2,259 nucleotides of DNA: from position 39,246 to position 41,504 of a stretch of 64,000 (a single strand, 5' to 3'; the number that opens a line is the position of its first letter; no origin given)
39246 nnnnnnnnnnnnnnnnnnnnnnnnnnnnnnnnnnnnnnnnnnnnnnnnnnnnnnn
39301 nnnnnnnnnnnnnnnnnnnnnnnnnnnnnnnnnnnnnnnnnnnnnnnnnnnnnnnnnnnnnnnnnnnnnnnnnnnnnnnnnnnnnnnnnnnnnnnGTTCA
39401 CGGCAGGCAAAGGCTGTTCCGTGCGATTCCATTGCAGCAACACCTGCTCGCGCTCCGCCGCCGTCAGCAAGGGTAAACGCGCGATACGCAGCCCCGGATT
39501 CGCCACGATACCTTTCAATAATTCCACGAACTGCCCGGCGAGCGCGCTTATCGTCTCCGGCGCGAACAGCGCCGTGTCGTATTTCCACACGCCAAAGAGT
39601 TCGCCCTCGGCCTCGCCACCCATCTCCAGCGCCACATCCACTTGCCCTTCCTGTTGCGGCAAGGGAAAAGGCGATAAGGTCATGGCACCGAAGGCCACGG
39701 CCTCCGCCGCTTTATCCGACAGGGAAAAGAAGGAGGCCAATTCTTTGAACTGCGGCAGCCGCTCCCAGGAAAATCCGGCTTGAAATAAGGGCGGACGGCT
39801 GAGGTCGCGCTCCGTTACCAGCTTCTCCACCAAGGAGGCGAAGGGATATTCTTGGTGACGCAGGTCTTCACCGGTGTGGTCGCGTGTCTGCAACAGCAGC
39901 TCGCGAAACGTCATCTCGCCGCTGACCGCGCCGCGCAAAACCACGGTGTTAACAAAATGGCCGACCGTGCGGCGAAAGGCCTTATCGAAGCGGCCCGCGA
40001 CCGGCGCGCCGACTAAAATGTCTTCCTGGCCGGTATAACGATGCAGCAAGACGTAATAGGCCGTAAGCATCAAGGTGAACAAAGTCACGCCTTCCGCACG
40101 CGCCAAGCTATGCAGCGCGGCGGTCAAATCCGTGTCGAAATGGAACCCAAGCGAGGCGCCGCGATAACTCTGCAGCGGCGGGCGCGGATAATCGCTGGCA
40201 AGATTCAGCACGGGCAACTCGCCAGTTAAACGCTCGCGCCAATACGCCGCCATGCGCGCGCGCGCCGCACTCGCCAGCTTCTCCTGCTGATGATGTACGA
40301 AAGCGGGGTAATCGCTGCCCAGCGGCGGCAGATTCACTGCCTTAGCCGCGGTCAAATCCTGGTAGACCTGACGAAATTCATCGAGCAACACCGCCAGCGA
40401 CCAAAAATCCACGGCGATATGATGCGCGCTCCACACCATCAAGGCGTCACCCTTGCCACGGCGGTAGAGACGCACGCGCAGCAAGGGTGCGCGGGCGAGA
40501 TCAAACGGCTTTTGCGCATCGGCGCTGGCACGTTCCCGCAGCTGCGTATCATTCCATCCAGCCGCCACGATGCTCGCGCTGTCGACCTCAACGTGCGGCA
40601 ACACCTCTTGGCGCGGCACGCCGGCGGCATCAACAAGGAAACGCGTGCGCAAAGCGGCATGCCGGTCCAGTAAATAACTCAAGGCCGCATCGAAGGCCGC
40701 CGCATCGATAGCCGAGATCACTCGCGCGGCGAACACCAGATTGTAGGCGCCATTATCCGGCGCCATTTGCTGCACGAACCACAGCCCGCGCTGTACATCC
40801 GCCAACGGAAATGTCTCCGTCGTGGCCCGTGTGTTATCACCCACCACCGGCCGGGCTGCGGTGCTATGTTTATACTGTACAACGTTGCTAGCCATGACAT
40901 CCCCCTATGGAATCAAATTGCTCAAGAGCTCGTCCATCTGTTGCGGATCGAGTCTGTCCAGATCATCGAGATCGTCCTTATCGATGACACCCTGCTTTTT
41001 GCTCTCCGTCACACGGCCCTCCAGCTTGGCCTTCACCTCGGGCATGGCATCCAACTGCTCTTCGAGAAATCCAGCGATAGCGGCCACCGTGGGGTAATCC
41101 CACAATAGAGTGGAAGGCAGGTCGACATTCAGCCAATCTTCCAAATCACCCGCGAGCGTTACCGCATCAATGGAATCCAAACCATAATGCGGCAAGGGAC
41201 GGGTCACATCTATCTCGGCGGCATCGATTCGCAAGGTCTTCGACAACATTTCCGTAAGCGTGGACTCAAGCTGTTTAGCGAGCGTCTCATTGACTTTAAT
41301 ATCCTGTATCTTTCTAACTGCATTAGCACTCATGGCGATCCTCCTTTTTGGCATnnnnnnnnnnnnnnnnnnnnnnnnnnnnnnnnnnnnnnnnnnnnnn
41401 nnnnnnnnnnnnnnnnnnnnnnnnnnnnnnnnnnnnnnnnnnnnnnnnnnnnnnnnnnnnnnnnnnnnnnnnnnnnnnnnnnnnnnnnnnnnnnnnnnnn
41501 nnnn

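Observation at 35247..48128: Uncharacterised lipid-tailed NRPS cluster: mmpL-FAAL-ACAD-ACP-NRPS(C-A-T-TE)-SRPBCC-PPTase-acylphosphatase plus divergent MbtH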

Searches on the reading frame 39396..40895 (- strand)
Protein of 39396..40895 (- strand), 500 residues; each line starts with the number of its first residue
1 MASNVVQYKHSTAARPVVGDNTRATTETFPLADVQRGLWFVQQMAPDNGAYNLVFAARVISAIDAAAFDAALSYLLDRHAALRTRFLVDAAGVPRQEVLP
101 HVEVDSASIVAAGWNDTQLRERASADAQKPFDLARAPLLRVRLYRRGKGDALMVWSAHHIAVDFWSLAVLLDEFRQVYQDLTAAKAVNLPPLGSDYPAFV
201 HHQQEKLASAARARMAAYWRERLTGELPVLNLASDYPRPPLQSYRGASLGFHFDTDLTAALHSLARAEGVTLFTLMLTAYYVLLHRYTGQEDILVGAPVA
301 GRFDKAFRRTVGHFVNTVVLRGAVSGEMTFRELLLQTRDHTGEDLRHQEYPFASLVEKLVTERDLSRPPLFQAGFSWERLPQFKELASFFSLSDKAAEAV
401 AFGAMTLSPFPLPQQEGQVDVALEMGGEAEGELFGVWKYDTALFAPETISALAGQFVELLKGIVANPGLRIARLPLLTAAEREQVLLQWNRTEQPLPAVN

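Call 25: search_solved_structures(query=window:39396-40895:-, max_evalue=1e-60, show_alignments=1)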
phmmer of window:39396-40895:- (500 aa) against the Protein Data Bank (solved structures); distinct sequences matched with E-value up to 1e-60: 4.
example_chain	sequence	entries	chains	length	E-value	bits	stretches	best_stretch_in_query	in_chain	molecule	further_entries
4zxh_A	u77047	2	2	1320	2.4e-68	234.4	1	31-476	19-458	ABBFA_003403 | Tyrocidine synthetase 3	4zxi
6oyf_A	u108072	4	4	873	2e-66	228.1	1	29-497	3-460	Txo1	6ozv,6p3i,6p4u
6p1j_A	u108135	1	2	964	3.1e-66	227.5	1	27-497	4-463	Txo2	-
2jgp_A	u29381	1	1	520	9e-64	219.4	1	28-476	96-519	TYROCIDINE SYNTHETASE 3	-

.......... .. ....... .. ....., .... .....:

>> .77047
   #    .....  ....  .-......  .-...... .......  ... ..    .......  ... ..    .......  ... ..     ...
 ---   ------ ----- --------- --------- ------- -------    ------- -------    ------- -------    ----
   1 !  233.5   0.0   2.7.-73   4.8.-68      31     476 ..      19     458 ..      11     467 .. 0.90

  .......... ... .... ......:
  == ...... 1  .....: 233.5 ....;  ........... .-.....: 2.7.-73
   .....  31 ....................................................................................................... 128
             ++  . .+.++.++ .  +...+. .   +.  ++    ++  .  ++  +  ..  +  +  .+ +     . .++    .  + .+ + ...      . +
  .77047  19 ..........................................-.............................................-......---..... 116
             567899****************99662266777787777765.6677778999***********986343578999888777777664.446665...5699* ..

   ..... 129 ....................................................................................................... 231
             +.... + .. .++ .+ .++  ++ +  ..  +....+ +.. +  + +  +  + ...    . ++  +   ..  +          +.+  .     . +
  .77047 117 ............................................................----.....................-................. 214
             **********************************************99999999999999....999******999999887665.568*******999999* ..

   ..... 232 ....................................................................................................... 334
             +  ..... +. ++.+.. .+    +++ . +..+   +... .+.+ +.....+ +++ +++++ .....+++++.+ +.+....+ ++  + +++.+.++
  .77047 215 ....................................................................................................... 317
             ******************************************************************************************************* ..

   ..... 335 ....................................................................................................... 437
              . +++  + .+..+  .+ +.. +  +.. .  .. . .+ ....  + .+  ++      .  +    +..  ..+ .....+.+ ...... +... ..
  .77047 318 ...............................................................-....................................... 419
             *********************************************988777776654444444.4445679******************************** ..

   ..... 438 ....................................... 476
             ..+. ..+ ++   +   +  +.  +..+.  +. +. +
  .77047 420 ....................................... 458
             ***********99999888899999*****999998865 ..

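Call 50: find_related_loci(query=A2, collection=metagenome_contigs, flank=10000)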
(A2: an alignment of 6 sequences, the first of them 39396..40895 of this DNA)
Query A2 (500 aa) in metagenome_contigs; peptide patterns used: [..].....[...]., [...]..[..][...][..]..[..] (x = any residue, [..] = any of these).
600 stretches matched a pattern (row limit reached: there are more); 191 encode a relative of the query (tblastn E <= 1e-3); the best 80 are kept; 80 distinct loci.
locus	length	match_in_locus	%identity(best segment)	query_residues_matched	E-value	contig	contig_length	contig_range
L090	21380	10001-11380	49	31-492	2e-140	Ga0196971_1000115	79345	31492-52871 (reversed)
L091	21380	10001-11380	49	31-492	4e-139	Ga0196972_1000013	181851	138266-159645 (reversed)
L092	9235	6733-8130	46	30-497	9e-128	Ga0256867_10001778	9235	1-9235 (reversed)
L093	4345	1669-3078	44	25-497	1e-126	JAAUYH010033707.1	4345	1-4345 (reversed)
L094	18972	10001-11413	44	23-497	9e-123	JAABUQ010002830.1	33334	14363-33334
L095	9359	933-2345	44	24-497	1e-120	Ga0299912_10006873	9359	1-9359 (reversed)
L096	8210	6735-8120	42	27-492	8e-121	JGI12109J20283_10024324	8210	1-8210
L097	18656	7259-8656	44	29-497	3e-120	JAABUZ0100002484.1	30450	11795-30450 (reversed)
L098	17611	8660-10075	44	22-497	2e-118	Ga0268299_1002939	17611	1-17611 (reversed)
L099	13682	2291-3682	44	31-497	6e-118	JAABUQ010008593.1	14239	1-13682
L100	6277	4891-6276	45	21-485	1e-117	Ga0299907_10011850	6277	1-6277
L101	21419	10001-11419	42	22-497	2e-117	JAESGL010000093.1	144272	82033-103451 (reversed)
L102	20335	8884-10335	40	9-497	1e-115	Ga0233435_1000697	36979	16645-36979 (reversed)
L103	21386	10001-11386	42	27-492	4e-119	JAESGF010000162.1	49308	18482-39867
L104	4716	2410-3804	41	29-497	1e-114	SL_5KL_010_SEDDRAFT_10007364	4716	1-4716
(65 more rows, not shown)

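Call 59: search_solved_structures(query=window:39456-40820:-, max_evalue=1e-8)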
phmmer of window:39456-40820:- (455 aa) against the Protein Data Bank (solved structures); distinct sequences matched with E-value up to 1e-8: 50.
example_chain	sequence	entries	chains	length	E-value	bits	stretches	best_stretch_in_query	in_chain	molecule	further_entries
4zxh_A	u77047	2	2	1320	2.9e-68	234.2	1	6-450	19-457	ABBFA_003403 | Tyrocidine synthetase 3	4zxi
2jgp_A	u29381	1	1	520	1e-63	219.2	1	4-451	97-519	TYROCIDINE SYNTHETASE 3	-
6oyf_A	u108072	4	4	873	2.8e-61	211.2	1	4-452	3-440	Txo1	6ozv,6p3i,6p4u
6p1j_A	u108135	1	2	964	1.2e-60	209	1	3-452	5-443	Txo2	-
5u89_A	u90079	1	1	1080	1.4e-53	185.7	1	2-452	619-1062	Amino acid adenylation domain protein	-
8qnf_A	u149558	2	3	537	5e-53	183.9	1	10-348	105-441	Condensation domain TomBC from the Tomaymycin non-ribosomal peptide synthetase | Tomaymycin non-ribosomal peptide synthetase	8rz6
8z0q_C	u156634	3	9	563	1.1e-51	179.5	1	3-450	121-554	Special condensation domain in NRPS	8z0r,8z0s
8fx7_A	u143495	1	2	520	4.1e-49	171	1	6-358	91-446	PCP-C didomain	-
7kw2_A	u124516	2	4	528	4.5e-49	170.9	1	6-358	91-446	PCP-C didomain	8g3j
8fx6_A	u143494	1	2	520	6e-48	167.2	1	6-358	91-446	PCP-C didomain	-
7kvw_A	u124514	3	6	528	6.5e-48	167.1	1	6-358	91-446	PCP-C didomain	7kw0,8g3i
8xjz_C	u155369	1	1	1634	1.8e-44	155.7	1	4-442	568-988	Peptide synthetase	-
9lcq_A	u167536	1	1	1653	1.1e-40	143.2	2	2-358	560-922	PvdL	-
9lco_A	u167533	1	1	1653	1.4e-40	142.9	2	2-358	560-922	PvdL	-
9lcp_A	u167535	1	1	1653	1.4e-40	142.9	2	2-358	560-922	PvdL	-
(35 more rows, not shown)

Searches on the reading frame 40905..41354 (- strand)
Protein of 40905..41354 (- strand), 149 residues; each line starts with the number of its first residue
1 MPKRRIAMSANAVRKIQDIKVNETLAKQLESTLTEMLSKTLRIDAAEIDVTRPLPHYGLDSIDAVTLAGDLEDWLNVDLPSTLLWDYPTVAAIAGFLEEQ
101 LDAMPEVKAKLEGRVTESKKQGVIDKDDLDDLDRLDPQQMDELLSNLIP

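Call 3: search_protein_families(library=pfam, proteins=[window:40905-41354:-], max_evalue=0.01)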
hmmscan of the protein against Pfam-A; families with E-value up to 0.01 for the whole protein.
window:40905-41354:- (149 aa): 3 families
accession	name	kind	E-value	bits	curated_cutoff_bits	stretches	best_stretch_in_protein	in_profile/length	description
PF00550.31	PP-binding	-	6.8e-17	61.9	20.8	1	32-97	2-67/67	Phosphopantetheine attachment site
PF23297.2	ACP_SdgA_C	-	4.6e-05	23.9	27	1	24-99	6-81/95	Highly reducing polyketide synthase sdgA, C-terminal ACP domain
PF03471.22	CorC_HlyC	-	0.0018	18.7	27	1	62-111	10-53/81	Transporter associated domain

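Call 4: search_protein_families(library=ncbifam, proteins=[window:40905-41354:-], max_evalue=0.01)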
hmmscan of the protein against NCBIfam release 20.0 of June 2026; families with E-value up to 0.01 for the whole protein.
window:40905-41354:- (149 aa): 5 families
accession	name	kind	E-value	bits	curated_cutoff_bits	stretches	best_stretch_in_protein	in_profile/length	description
NF040607.1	mycolic_Pks13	equivalog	6.9e-12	43.6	2100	1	27-110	4-87/1680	polyketide synthase Pks13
NF045894.1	PKS_plus_SDR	equivalog_domain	4.5e-10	37.8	1740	1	16-101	1428-1513/1515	type I polyketide synthase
TIGR03443.1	alpha_am_amid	equivalog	0.00054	17.4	1030.1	1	11-135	831-953/1390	L-aminoadipate-semialdehyde dehydrogenase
NF004716.0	PRK06060.1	equivalog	0.0044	15.2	1228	1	44-104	562-622/705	p-hydroxybenzoic acid--AMP ligase FadD22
NF037941.1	PKS_NbtC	equivalog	0.005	14.8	1150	1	22-82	950-1011/1027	nocobactin polyketide synthase NbtC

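Call 26: search_solved_structures(query=window:40905-41333:-, max_evalue=0.01, show_alignments=1)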
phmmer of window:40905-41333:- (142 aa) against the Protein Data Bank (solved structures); distinct sequences matched with E-value up to 0.01: 24.
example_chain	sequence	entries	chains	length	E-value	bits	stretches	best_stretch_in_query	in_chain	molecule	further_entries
4hkg_A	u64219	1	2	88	3.8e-14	56.2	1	26-94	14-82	Phosphopantetheine attachment site family protein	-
2n98_A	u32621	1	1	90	1.4e-12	51.2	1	21-93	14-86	Acyl carrier protein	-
7wrp_A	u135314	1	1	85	1.6e-10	44.5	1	11-89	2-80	Polyketide synthase involved in mycolic acid biosynthesis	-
2afd_A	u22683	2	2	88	7.1e-09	39.2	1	19-91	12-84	protein Asl1650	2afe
8qzi_E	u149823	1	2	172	9.2e-08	35.6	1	22-106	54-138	Phenolphthiocerol/phthiocerol polyketide synthase subunit C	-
11sz_A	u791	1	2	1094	9.4e-08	35.5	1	36-94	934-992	6-deoxyerythronolide-B synthase, Erythronolide synthase EryA2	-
6rcx_B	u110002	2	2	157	2.2e-07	34.3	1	22-106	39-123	Phthiocerol synthesis polyketide synthase type I PpsC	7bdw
2ju1_A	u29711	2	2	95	5.2e-07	33.1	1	36-94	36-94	Erythronolide synthase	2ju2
2liu_A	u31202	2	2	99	1.2e-06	32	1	13-95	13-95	CurA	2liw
8tko_C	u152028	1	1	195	2e-06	31.2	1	37-96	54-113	EryAI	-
8odw_A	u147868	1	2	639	1.2e-05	28.7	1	11-92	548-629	Polyketide synthase modules-related protein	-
7uk4_A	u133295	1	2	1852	7.9e-05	26.1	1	35-92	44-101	Polyketide synthase PKS13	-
8tpw_A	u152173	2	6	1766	9.9e-05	25.8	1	26-96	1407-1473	EryAII,EryAII,EryAII,EryAII,6-deoxyerythronolide-B synthase EryA3, modules 5 and 6 | EryAII,EryAII,EryAII,6-deoxyerythronolide-B synthase EryA3, modules 5 and 6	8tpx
8cuy_A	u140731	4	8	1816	0.0001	25.7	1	37-92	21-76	Polyketide synthase PKS13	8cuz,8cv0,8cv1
7zma_A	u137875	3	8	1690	0.0001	25.7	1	17-97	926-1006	Putative polyketide synthase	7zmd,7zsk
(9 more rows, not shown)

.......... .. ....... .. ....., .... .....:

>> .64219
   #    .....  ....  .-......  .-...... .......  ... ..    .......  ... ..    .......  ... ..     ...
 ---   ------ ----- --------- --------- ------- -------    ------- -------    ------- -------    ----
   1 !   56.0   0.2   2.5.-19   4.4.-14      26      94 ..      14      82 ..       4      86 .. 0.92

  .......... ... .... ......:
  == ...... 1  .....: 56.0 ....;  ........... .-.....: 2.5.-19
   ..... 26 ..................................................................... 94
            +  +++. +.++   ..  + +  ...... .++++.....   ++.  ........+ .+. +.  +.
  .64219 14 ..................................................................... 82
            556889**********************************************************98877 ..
